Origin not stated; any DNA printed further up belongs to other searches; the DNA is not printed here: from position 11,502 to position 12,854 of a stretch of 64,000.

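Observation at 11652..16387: Three GT9 (LPS-core-type) heptosyltransferase paralogs in an archaeon, paired with a GDP- rather than ADP-heptose pathway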

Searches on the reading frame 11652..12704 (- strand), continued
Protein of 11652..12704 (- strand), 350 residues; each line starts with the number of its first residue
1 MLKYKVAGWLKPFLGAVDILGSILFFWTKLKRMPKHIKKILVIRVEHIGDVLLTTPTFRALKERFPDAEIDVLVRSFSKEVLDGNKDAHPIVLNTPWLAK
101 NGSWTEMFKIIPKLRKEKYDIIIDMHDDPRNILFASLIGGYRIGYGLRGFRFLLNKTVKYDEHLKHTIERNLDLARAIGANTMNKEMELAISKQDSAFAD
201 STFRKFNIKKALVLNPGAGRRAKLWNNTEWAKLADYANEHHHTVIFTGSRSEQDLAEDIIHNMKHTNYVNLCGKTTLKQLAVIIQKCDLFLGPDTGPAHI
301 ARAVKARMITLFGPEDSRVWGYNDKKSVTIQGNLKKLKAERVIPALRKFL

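Call 25: search_protein_families(library=ncbifam, proteins=[L025:7574-8959:+, L048:4771-6213:+, L075:8592-10004:+, L030:4922-5827:+, L030:4437-4922:+, L003:2635-3579:+, L003:2072-2578:+, L002:13364-14330:+], max_evalue=1e-10)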
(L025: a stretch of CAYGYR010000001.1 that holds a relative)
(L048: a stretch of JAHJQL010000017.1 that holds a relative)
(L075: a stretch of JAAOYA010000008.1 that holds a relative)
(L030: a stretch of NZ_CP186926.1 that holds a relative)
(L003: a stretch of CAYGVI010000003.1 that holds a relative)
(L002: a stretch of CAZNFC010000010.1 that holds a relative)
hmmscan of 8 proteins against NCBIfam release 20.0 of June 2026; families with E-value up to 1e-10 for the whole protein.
L025:7574-8959:+ (462 aa): 8 families
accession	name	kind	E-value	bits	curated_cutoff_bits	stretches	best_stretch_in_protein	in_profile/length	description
NF008454.0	PRK11316.1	equivalog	5e-149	496.9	521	1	6-461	4-471/475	bifunctional D-glycero-beta-D-manno-heptose-7-phosphate kinase/D-glycero-beta-D-manno-heptose 1-phosphate adenylyltransferase HldE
TIGR02198.1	rfaE_dom_I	equivalog_domain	2.5e-103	345.5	345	1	7-304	2-313/315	D-glycero-beta-D-manno-heptose-7-phosphate kinase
TIGR02199.1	rfaE_dom_II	equivalog_domain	9.3e-57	190.9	181.5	1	321-461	2-142/144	D-glycero-beta-D-manno-heptose 1-phosphate adenylyltransferase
TIGR02152.1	D_ribokin_bact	equivalog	9.9e-25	87.5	299.65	1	15-295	1-288/298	ribokinase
TIGR03168.1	1-PFK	subfamily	3.5e-21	75.4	216.4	1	40-301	22-295/305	hexose kinase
TIGR03828.1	pfkB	equivalog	3.9e-19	68.8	292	1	41-300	23-294/305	1-phosphofructokinase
TIGR00125.1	cyt_tran_rel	domain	6.3e-17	61.5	27.7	1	332-396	1-62/65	adenylyltransferase/cytidyltransferase family protein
NF008353.0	PRK11142.1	equivalog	8.6e-11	41.9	341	0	14-305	4-302/307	ribokinase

L048:4771-6213:+ (481 aa): 13 families
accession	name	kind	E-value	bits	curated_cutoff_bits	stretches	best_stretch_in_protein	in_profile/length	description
NF008454.0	PRK11316.1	equivalog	1.7e-143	478.7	521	1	8-471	4-472/475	bifunctional D-glycero-beta-D-manno-heptose-7-phosphate kinase/D-glycero-beta-D-manno-heptose 1-phosphate adenylyltransferase HldE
TIGR02198.1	rfaE_dom_I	equivalog_domain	1.8e-105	352.5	345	1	11-307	4-310/315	D-glycero-beta-D-manno-heptose-7-phosphate kinase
TIGR02199.1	rfaE_dom_II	equivalog_domain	7.9e-60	200.9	181.5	1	328-471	3-143/144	D-glycero-beta-D-manno-heptose 1-phosphate adenylyltransferase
TIGR02152.1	D_ribokin_bact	equivalog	2.4e-25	89.5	299.65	1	17-302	1-289/298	ribokinase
TIGR03168.1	1-PFK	subfamily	1.2e-24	86.8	216.4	1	44-307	24-295/305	hexose kinase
TIGR03828.1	pfkB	equivalog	2.3e-22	79.4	292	1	45-306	25-294/305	1-phosphofructokinase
NF008353.0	PRK11142.1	equivalog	1.3e-16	61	341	1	15-301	3-291/307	ribokinase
TIGR04382.1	myo_inos_iolC_N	equivalog_domain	2.3e-16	59.9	300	0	189-302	187-298/309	5-dehydro-2-deoxygluconokinase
TIGR00125.1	cyt_tran_rel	domain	2.3e-14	53.3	27.7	1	338-401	1-61/65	adenylyltransferase/cytidyltransferase family protein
NF041320.1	pfkB_Halo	equivalog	7e-14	51.9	400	1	43-303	25-286/302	1-phosphofructokinase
TIGR01518.1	g3p_cytidyltrns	equivalog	3.6e-11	43.2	165.4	0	339-433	1-94/125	glycerol-3-phosphate cytidylyltransferase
NF041164.1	NucKinThplmales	equivalog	4.9e-11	42.3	450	0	174-294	148-272/295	nucleoside kinase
NF006957.1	PRK09434.1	equivalog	7.5e-11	42.1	450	0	203-286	189-273/302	fructokinase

L075:8592-10004:+ (471 aa): 11 families
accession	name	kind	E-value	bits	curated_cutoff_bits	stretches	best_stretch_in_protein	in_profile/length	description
NF008454.0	PRK11316.1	equivalog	8.9e-141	469.7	521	1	1-471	1-473/475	bifunctional D-glycero-beta-D-manno-heptose-7-phosphate kinase/D-glycero-beta-D-manno-heptose 1-phosphate adenylyltransferase HldE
TIGR02198.1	rfaE_dom_I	equivalog_domain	2.7e-100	335.5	345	1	5-309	2-313/315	D-glycero-beta-D-manno-heptose-7-phosphate kinase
TIGR02199.1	rfaE_dom_II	equivalog_domain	9.4e-56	187.6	181.5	1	326-471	2-144/144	D-glycero-beta-D-manno-heptose 1-phosphate adenylyltransferase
TIGR02152.1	D_ribokin_bact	equivalog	3.9e-28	98.7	299.65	1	13-301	1-289/298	ribokinase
NF008353.0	PRK11142.1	equivalog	1.6e-18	67.2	341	1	11-311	3-303/307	ribokinase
TIGR03168.1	1-PFK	subfamily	2.2e-18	66.2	216.4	1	43-306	27-295/305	hexose kinase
TIGR03828.1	pfkB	equivalog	6.6e-17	61.5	292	1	44-306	28-295/305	1-phosphofructokinase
TIGR00125.1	cyt_tran_rel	domain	2.7e-16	59.5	27.7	1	337-402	1-63/65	adenylyltransferase/cytidyltransferase family protein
NF006957.1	PRK09434.1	equivalog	1.2e-13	51.2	450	0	209-305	197-291/302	fructokinase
TIGR01518.1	g3p_cytidyltrns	equivalog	1.8e-13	50.7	165.4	1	338-440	1-101/125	glycerol-3-phosphate cytidylyltransferase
TIGR04382.1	myo_inos_iolC_N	equivalog_domain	2.5e-13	50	300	0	179-303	181-300/309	5-dehydro-2-deoxygluconokinase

L030:4922-5827:+ (302 aa): 8 families
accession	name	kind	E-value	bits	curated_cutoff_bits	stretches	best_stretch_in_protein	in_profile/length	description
TIGR02198.1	rfaE_dom_I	equivalog_domain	9e-95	317.4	345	1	2-301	10-311/315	D-glycero-beta-D-manno-heptose-7-phosphate kinase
NF008454.0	PRK11316.1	equivalog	1.4e-78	264.6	521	1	2-300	13-308/475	bifunctional D-glycero-beta-D-manno-heptose-7-phosphate kinase/D-glycero-beta-D-manno-heptose 1-phosphate adenylyltransferase HldE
TIGR02152.1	D_ribokin_bact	equivalog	1.9e-27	96.4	299.65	1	2-294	1-288/298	ribokinase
TIGR03168.1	1-PFK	subfamily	3.3e-22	78.8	216.4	1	32-296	27-291/305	hexose kinase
TIGR03828.1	pfkB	equivalog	4.5e-21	75.2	292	1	33-294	28-289/305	1-phosphofructokinase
NF008353.0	PRK11142.1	equivalog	8.3e-18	64.9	341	1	36-293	33-290/307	ribokinase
NF041320.1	pfkB_Halo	equivalog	6.3e-14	52.1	400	1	34-299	31-289/302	1-phosphofructokinase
TIGR04382.1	myo_inos_iolC_N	equivalog_domain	1.4e-11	44.3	300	0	198-294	201-297/309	5-dehydro-2-deoxygluconokinase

L030:4437-4922:+ (162 aa): 4 families
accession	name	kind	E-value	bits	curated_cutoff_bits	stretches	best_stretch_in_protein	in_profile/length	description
TIGR02199.1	rfaE_dom_II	equivalog_domain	8.8e-62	207.2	181.5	1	13-153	2-142/144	D-glycero-beta-D-manno-heptose 1-phosphate adenylyltransferase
NF008454.0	PRK11316.1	equivalog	3.1e-55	187.6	521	1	6-154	324-472/475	bifunctional D-glycero-beta-D-manno-heptose-7-phosphate kinase/D-glycero-beta-D-manno-heptose 1-phosphate adenylyltransferase HldE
TIGR00125.1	cyt_tran_rel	domain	2.2e-15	56.5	27.7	1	24-89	1-63/65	adenylyltransferase/cytidyltransferase family protein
TIGR01518.1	g3p_cytidyltrns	equivalog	5.4e-14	52.4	165.4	1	25-149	1-121/125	glycerol-3-phosphate cytidylyltransferase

L003:2635-3579:+ (315 aa): 17 families
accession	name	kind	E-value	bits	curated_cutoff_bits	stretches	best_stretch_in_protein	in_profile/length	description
TIGR02198.1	rfaE_dom_I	equivalog_domain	7.5e-103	344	345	1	6-314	2-314/315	D-glycero-beta-D-manno-heptose-7-phosphate kinase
NF008454.0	PRK11316.1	equivalog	1.1e-84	284.7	521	1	5-314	4-312/475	bifunctional D-glycero-beta-D-manno-heptose-7-phosphate kinase/D-glycero-beta-D-manno-heptose 1-phosphate adenylyltransferase HldE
TIGR02152.1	D_ribokin_bact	equivalog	2.3e-27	96.1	299.65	1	15-304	2-288/298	ribokinase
TIGR03168.1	1-PFK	subfamily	5.4e-26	91.2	216.4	1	44-311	27-296/305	hexose kinase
TIGR03828.1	pfkB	equivalog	1.1e-24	87.1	292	1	41-311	24-296/305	1-phosphofructokinase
TIGR04382.1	myo_inos_iolC_N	equivalog_domain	8.2e-19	68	300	1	197-305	194-298/309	5-dehydro-2-deoxygluconokinase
NF008353.0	PRK11142.1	equivalog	1.1e-15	58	341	1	45-303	32-290/307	ribokinase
NF006957.1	PRK09434.1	equivalog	8.4e-15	55.1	450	0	190-291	179-275/302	fructokinase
NF053626.1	RibKinHalex1628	equivalog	2e-14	53.8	330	0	207-305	179-281/293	ATP-dependent ribose-1-phosphate kinase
NF007321.0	PRK09813.1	equivalog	1.6e-12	47.5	247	0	207-290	166-248/261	fructoselysine 6-kinase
NF049991.1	TagKinase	equivalog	2.3e-12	46.4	420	0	204-302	208-301/321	tagatose kinase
NF041320.1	pfkB_Halo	equivalog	3.9e-12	46.2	400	1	42-311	27-291/302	1-phosphofructokinase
NF007416.0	PRK09954.1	equivalog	6.4e-12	45.1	561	1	50-296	92-339/362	sugar kinase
NF007355.0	PRK09850.1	equivalog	7e-12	45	540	1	49-293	37-283/313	pseudouridine kinase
NF041164.1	NucKinThplmales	equivalog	1.6e-11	43.9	450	0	217-310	192-286/295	nucleoside kinase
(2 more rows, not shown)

L003:2072-2578:+ (169 aa): 4 families
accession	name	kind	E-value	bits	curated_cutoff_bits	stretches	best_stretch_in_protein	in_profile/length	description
TIGR02199.1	rfaE_dom_II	equivalog_domain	3e-53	179.5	181.5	1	21-161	2-142/144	D-glycero-beta-D-manno-heptose 1-phosphate adenylyltransferase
NF008454.0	PRK11316.1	equivalog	6e-46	157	521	1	12-162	322-472/475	bifunctional D-glycero-beta-D-manno-heptose-7-phosphate kinase/D-glycero-beta-D-manno-heptose 1-phosphate adenylyltransferase HldE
TIGR00125.1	cyt_tran_rel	domain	7.4e-16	58.1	27.7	1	32-98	1-64/65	adenylyltransferase/cytidyltransferase family protein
TIGR01518.1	g3p_cytidyltrns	equivalog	4.2e-11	43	165.4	1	33-127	1-94/125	glycerol-3-phosphate cytidylyltransferase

L002:13364-14330:+ (322 aa): 6 families
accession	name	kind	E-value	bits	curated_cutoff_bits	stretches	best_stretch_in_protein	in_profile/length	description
NF049969.1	GlMnHpPKinHddA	equivalog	7.2e-52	176.9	600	1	3-321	4-332/338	D-glycero-D-manno-heptose 7-phosphate kinase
NF009948.0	PRK13412.1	equivalog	7.9e-28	96.6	721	1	79-292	720-933/974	bifunctional fucokinase/fucose-1-phosphate guanylyltransferase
TIGR00549.1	mevalon_kin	equivalog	4e-23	82.3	163.05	1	31-292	20-275/276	mevalonate kinase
NF003036.0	PRK03926.1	equivalog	3.5e-18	65.7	403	1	31-308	25-282/302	mevalonate kinase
NF003006.0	PRK03817.1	equivalog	1.6e-14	53.7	443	0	227-308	247-328/352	galactokinase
TIGR00131.1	gal_kin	equivalog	2.3e-13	49.8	226.65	0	71-154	96-179/388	galactokinase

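Call 26: find_homologous_proteins(query=L003:2635-3579:+, max_evalue=1e-20)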
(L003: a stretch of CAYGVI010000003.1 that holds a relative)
Query L003:2635-3579:+ (315 aa): 7990 proteins with E <= 1e-20 among 8000 candidates; the best 120 are listed.
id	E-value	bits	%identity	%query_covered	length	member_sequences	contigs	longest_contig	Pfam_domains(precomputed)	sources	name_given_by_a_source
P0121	1.3e-190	650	95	100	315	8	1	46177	PF08543.18,PF00294.30,PF25270.1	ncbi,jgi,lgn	jgi:rfaE bifunctional protein kinase chain/domain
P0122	6.4e-178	608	86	100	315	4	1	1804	PF08543.18,PF00294.30,PF25270.1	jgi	-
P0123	6.0e-177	605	85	100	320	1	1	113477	PF08543.18,PF00294.30,PF25270.1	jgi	jgi:D-beta-D-heptose 7-phosphate kinase/D-beta-D-heptose 1-phosphate adenosyltransferase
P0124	9.6e-177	604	87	100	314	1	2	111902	PF08543.18,PF00294.30,PF25270.1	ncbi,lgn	ncbi:MAG: bifunctional ADP-heptose synthase [Candidatus Woesearchaeota archaeon]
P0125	1.2e-176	604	85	100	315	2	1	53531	PF08543.18,PF00294.30,PF25270.1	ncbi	-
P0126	3.7e-173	593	84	100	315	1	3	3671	PF08543.18,PF00294.30,PF25270.1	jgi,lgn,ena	-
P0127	3.7e-169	580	82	100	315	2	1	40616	PF08543.18,PF00294.30,PF25270.1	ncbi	ncbi:MAG: D-glycero-beta-D-manno-heptose-7-phosphate kinase [Candidatus Woesearchaeota archaeon]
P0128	3.8e-167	573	80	100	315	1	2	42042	PF08543.18,PF00294.30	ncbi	-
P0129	1.1e-165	568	82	100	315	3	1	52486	PF08543.18,PF00294.30,PF25270.1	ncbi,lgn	ncbi:MAG: D-glycero-beta-D-manno-heptose-7-phosphate kinase [Candidatus Woesearchaeota archaeon]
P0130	5.8e-162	556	80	100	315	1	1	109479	PF08543.18,PF00294.30,PF25270.1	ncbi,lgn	-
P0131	2.1e-151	521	73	100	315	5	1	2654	PF08543.18,PF00294.30,PF25270.1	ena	-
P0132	1.8e-146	505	71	100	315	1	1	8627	PF08543.18,PF00294.30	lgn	-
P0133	6.9e-144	497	71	100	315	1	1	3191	PF00294.30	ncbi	-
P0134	6.5e-143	493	68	100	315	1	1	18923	PF08543.18,PF00294.30,PF25270.1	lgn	-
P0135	1.5e-141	489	69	100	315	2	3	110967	PF08543.18,PF00294.30,PF25270.1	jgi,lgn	jgi:D-beta-D-heptose 7-phosphate kinase/D-beta-D-heptose 1-phosphate adenosyltransferase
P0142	6.8e-111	388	61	96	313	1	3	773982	PF08543.18,PF00294.30,PF25270.1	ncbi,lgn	-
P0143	2.5e-105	370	56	99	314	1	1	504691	PF08543.18,PF00294.30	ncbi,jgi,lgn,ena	-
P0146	1.3e-101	358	56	100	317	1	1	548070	PF08543.18,PF00294.30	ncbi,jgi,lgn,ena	-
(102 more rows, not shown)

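Call 27: find_encoding_contigs(protein=P0142, flank=10000, max_places=10)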
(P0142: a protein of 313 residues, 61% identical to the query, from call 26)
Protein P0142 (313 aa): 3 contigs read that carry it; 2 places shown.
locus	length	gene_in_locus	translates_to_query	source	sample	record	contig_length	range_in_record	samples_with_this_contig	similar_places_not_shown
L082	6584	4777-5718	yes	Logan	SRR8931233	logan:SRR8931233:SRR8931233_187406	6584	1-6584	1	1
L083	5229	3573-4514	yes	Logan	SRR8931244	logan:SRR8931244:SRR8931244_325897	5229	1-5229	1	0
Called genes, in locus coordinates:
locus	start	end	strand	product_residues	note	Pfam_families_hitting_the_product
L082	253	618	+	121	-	PF04266:ASCH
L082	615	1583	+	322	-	PF00814:TsaD, PF22521:HypF_C_2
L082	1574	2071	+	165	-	-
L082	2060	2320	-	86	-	-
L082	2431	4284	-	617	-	PF01078:Mg_chelatase, PF13401:AAA_22 (faint), PF00004:AAA (faint), PF07728:AAA_5 (faint), PF00158:Sigma54_activat, PF20436:LonB_AAA-LID, PF05362:Lon_C, PF13541:ChlI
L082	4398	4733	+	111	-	PF01336:tRNA_anti-codon (weak)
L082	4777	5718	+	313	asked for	PF00294:PfkB, PF25270:Khk (faint), PF08543:Phos_pyr_kin (weak)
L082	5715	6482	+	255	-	PF01970:TctA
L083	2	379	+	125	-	?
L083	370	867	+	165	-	-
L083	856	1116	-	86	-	-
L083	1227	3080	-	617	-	PF01078:Mg_chelatase, PF13401:AAA_22 (faint), PF00004:AAA (faint), PF07728:AAA_5 (faint), PF00158:Sigma54_activat, PF20436:LonB_AAA-LID, PF05362:Lon_C, PF13541:ChlI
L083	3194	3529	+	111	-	PF01336:tRNA_anti-codon (weak)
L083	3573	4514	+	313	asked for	PF00294:PfkB, PF25270:Khk (faint), PF08543:Phos_pyr_kin (weak)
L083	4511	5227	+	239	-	?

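Call 28: search_protein_families(library=ncbifam, proteins=[P0142, L082:5715-6482:+, L082:4398-4733:+], max_evalue=0.00001)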
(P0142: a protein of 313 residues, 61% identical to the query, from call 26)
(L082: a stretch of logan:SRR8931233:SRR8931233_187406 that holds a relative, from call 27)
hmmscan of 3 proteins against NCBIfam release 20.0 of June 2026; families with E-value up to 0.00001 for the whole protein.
P0142 (313 aa): 21 families
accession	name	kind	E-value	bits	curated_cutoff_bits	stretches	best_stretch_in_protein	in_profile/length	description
TIGR02198.1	rfaE_dom_I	equivalog_domain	4.2e-96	321.8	345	1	6-312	3-313/315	D-glycero-beta-D-manno-heptose-7-phosphate kinase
NF008454.0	PRK11316.1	equivalog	3.8e-76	256.6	521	1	6-312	6-311/475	bifunctional D-glycero-beta-D-manno-heptose-7-phosphate kinase/D-glycero-beta-D-manno-heptose 1-phosphate adenylyltransferase HldE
TIGR02152.1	D_ribokin_bact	equivalog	2.6e-22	79.5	299.65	1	166-303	148-288/298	ribokinase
TIGR03168.1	1-PFK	subfamily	3.2e-22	78.8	216.4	1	43-309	27-295/305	hexose kinase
TIGR03828.1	pfkB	equivalog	1.9e-20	73.1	292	1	41-309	25-295/305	1-phosphofructokinase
TIGR04382.1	myo_inos_iolC_N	equivalog_domain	4.4e-15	55.8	300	1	201-303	199-297/309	5-dehydro-2-deoxygluconokinase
NF006957.1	PRK09434.1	equivalog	4.8e-13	49.3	450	1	190-280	180-265/302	fructokinase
NF007321.0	PRK09813.1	equivalog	2.3e-12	46.9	247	1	38-289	12-248/261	fructoselysine 6-kinase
NF008353.0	PRK11142.1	equivalog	8e-12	45.3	341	1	181-302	167-290/307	ribokinase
NF053626.1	RibKinHalex1628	equivalog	2.3e-10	40.5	330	0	34-105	22-95/293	ATP-dependent ribose-1-phosphate kinase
NF041164.1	NucKinThplmales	equivalog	1.3e-08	34.4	450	1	220-292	196-268/295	nucleoside kinase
NF007416.0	PRK09954.1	equivalog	2.7e-08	33.2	561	1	14-294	61-338/362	sugar kinase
NF049991.1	TagKinase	equivalog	3e-08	32.8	420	1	215-300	216-300/321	tagatose kinase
NF007355.0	PRK09850.1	equivalog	5e-08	32.4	540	1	46-295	35-286/313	pseudouridine kinase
NF041320.1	pfkB_Halo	equivalog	5.7e-08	32.5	400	1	39-310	25-291/302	1-phosphofructokinase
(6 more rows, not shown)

L082:5715-6482:+ (255 aa): 0 families

L082:4398-4733:+ (111 aa): 0 families
